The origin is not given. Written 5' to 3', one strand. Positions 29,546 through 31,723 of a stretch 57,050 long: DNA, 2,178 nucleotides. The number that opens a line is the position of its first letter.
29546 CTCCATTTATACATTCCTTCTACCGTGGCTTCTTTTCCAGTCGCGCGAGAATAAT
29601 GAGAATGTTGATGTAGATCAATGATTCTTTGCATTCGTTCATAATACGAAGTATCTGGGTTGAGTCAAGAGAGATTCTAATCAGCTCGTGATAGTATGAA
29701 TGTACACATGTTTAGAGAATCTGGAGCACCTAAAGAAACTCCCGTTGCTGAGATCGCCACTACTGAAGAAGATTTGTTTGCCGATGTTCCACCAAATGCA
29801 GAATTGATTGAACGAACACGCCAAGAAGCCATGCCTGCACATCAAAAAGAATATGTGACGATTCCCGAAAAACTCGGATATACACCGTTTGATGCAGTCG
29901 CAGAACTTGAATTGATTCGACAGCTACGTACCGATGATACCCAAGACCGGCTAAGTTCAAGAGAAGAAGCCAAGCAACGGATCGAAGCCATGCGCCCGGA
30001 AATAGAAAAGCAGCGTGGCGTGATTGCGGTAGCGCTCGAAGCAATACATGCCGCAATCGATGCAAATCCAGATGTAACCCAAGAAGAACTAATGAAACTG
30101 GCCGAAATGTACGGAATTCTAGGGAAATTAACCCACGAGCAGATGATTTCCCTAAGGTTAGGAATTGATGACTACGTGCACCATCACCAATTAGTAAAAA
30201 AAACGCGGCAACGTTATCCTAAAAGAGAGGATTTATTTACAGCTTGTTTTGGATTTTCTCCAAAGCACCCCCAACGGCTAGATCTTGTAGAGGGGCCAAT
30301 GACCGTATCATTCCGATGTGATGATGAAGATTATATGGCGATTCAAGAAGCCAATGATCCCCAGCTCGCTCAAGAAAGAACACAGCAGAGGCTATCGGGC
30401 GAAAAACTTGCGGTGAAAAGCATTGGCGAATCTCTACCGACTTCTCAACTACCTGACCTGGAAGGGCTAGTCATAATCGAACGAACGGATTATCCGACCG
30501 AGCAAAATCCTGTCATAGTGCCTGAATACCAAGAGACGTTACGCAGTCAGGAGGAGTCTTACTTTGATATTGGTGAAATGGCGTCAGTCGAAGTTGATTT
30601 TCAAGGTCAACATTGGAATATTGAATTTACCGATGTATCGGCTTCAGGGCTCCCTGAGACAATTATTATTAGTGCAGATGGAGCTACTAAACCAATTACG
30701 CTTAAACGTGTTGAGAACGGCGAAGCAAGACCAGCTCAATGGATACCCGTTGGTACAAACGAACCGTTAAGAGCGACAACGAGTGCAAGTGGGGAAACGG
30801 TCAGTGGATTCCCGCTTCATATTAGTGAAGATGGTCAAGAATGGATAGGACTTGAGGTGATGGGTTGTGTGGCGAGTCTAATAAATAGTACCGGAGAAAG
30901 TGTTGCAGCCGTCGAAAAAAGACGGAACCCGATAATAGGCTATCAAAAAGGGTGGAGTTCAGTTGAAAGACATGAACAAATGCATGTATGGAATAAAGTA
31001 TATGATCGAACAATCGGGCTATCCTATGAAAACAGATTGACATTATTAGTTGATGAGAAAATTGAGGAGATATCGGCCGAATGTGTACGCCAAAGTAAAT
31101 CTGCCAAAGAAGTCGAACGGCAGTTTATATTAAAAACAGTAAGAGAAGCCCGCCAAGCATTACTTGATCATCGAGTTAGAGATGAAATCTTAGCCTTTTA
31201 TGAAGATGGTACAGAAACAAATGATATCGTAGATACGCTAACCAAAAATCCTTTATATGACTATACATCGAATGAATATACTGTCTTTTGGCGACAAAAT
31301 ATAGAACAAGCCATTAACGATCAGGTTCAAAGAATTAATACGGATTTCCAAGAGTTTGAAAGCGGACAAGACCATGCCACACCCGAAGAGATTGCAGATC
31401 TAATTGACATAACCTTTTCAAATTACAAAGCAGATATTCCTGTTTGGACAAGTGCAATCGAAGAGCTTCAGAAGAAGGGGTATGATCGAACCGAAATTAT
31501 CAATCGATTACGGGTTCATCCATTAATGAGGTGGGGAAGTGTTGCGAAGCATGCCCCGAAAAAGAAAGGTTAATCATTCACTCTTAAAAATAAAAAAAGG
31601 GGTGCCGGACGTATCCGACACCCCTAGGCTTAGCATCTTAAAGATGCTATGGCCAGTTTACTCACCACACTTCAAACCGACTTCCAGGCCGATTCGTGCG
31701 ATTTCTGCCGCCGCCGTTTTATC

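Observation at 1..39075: Mosaic of short G+C-rich gene islands, each with a strong SD and a GC-hairpin terminator, in an AT-rich, largely SD-less genome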

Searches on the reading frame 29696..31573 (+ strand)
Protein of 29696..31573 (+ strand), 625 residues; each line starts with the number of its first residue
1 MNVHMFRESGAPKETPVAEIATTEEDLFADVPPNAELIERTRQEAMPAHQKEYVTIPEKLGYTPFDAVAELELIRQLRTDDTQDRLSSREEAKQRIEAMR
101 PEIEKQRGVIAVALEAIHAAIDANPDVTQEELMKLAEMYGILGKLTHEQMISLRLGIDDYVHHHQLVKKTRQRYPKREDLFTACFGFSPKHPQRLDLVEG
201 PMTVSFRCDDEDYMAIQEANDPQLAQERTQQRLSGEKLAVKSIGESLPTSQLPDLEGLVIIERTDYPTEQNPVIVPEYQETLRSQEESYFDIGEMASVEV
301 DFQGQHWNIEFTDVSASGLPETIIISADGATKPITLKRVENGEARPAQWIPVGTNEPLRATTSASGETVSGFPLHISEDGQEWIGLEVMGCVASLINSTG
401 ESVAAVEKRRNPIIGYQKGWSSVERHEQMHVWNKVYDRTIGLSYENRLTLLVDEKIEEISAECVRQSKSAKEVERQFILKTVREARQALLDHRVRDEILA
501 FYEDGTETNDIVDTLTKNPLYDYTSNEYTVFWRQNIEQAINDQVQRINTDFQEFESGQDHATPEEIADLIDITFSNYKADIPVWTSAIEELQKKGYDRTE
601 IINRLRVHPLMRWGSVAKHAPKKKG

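Call 9: search_protein_families(library=pfam, max_evalue=0.0001, proteins=[window:29696-31573:+])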
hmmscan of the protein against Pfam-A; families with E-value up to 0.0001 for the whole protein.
window:29696-31573:+ (625 aa): 0 families

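Call 40: find_homologous_proteins(query=window:29696-31573:+)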
Query window:29696-31573:+ (625 aa): 1 proteins with E <= 0.001 among 8000 candidates.
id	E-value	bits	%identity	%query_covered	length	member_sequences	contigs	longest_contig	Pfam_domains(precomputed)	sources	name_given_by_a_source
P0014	0.0e+0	1398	100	99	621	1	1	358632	-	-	-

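Call 44: search_protein_families(library=phrogs, max_evalue=0.01, proteins=[P0006, P0007, P0008, P0009, P0010])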
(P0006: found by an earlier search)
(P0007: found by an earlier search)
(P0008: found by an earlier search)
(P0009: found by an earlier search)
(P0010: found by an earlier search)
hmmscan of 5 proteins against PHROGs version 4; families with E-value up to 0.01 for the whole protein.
P0006 (347 aa): 0 families

P0007 (133 aa): 0 families

P0008 (107 aa): 0 families

P0009 (163 aa): 0 families

P0010 (115 aa): 0 families

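Call 45: search_protein_families(library=ncbifam, max_evalue=0.01, proteins=[P0006, P0007, P0008, P0009, P0010])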
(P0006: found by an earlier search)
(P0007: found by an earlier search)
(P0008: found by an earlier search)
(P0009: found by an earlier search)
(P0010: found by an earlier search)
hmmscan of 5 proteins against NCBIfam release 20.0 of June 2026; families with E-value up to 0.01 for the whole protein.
P0006 (347 aa): 0 families

P0007 (133 aa): 0 families

P0008 (107 aa): 0 families

P0009 (163 aa): 0 families

P0010 (115 aa): 0 families

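Call 46: search_protein_families(library=padloc, max_evalue=0.01, proteins=[P0006, P0007, P0008, P0009, P0010])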
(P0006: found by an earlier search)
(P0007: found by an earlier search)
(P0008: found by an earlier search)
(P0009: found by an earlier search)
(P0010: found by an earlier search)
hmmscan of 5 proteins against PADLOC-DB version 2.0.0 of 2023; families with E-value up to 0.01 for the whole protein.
P0006 (347 aa): 0 families

P0007 (133 aa): 0 families

P0008 (107 aa): 0 families

P0009 (163 aa): 0 families

P0010 (115 aa): 0 families
